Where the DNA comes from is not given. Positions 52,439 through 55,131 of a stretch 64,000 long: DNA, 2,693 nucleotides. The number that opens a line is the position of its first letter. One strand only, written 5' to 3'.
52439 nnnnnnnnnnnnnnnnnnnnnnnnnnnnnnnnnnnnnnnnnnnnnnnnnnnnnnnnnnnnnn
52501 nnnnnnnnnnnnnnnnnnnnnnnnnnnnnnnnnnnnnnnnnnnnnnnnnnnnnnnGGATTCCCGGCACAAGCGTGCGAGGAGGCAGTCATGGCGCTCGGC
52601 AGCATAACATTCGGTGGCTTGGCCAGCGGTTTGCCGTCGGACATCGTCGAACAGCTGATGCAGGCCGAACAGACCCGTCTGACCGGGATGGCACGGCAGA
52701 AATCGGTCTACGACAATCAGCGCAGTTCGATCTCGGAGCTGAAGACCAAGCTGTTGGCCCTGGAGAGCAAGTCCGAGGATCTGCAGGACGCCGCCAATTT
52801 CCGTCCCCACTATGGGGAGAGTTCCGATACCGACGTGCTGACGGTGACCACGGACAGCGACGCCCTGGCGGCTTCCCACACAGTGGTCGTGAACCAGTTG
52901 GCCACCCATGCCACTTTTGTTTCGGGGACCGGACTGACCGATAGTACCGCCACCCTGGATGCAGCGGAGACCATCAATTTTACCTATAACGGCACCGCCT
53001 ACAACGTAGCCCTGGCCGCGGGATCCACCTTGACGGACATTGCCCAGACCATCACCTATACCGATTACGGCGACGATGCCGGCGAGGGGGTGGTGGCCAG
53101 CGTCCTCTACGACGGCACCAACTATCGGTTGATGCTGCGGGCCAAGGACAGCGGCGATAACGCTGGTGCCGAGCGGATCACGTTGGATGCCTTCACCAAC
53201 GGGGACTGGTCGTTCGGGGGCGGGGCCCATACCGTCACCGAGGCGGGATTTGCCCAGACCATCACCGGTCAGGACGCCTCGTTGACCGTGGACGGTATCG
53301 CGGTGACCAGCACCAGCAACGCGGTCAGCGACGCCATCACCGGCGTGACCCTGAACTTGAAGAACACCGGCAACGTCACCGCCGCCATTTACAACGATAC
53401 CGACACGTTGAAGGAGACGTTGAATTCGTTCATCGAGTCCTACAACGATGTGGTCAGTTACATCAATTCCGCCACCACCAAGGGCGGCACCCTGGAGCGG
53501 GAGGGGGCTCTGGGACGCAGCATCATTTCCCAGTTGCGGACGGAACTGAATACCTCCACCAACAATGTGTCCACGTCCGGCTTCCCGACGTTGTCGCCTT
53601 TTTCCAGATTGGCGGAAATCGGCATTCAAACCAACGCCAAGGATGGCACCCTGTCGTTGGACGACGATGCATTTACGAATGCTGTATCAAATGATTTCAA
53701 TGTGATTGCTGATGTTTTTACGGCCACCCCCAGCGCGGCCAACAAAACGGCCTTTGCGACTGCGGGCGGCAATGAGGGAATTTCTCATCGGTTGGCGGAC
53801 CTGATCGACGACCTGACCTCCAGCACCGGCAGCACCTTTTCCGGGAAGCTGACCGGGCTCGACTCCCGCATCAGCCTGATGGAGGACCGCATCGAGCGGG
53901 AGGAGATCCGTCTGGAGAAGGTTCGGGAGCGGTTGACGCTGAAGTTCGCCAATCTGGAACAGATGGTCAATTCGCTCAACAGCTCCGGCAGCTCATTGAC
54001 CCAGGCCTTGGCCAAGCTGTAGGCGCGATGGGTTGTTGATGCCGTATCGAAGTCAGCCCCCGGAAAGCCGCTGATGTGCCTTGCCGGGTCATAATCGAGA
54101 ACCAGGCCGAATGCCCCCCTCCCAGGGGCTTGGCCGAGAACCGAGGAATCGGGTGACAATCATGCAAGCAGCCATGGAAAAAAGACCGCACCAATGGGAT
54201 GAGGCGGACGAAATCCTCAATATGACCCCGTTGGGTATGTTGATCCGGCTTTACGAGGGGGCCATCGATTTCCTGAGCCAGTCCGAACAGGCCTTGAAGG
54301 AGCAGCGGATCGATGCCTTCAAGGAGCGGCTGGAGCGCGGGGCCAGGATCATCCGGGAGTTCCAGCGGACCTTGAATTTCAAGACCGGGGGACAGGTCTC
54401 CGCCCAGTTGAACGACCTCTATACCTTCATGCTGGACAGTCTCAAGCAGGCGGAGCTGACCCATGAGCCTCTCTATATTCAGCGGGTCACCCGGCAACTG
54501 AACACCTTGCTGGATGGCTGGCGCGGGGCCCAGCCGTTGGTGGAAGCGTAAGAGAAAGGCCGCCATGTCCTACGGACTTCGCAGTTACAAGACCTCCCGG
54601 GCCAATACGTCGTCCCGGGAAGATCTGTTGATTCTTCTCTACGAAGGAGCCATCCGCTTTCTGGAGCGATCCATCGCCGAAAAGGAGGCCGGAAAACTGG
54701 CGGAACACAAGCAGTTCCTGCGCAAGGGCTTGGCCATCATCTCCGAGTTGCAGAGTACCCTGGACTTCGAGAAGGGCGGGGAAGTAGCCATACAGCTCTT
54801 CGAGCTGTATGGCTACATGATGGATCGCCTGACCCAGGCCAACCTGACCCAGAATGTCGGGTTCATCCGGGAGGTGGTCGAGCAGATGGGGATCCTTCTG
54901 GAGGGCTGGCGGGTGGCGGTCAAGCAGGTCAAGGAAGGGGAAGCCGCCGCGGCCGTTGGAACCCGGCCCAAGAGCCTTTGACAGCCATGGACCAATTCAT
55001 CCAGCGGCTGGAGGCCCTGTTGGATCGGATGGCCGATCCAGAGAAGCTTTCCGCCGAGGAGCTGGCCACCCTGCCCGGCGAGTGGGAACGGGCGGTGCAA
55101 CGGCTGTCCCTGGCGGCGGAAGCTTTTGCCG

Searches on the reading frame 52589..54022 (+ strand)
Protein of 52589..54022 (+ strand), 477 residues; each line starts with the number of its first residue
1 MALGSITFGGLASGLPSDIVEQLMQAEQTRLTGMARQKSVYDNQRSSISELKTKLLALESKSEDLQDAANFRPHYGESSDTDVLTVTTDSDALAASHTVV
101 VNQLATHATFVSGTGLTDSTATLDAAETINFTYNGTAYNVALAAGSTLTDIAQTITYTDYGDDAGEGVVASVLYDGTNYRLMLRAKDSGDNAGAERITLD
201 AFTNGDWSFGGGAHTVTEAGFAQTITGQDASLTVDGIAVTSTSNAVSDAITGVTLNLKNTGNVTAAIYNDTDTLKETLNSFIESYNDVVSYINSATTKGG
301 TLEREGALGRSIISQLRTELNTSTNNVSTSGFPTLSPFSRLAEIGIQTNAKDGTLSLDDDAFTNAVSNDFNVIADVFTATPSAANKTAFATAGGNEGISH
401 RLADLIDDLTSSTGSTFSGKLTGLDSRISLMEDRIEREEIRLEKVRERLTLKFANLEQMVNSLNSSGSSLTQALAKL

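Call 10: search_protein_families(library=pfam, proteins=[window:52589-54022:+])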
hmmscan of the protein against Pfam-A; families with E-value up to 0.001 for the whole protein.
window:52589-54022:+ (477 aa): 3 families
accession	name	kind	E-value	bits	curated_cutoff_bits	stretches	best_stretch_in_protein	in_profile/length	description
PF07195.17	FliD_C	-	2.9e-44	151.7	25.4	1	227-465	1-236/236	Flagellar hook-associated protein 2 C-terminus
PF02465.23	FliD_N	-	7.1e-20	71.9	24.8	1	17-107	6-96/97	Flagellar hook-associated protein 2 N-terminus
PF02601.20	Exonuc_VII_L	-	0.00026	21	35.9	0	372-468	122-219/315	Exonuclease VII, large subunit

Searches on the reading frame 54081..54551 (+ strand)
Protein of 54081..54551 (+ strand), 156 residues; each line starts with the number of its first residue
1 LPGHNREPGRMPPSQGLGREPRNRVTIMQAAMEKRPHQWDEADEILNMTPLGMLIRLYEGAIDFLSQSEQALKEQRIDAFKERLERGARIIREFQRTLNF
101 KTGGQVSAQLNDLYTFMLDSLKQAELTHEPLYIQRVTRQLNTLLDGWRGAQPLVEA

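Call 10: search_protein_families(library=pfam, proteins=[window:54081-54551:+])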
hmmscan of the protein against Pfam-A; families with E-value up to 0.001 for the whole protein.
window:54081-54551:+ (156 aa): 1 family
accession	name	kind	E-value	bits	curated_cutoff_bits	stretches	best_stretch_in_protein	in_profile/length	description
PF02561.19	FliS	-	9.5e-25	87.5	26.7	1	43-150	7-114/115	Flagellar protein FliS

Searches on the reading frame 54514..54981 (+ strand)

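Call 10: search_protein_families(library=pfam, proteins=[window:54514-54981:+])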
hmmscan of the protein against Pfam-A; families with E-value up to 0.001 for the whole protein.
window:54514-54981:+ (155 aa): 1 family
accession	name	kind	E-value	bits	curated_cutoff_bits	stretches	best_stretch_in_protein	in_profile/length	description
PF02561.19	FliS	-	4.3e-30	104.8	26.7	1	23-134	2-113/115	Flagellar protein FliS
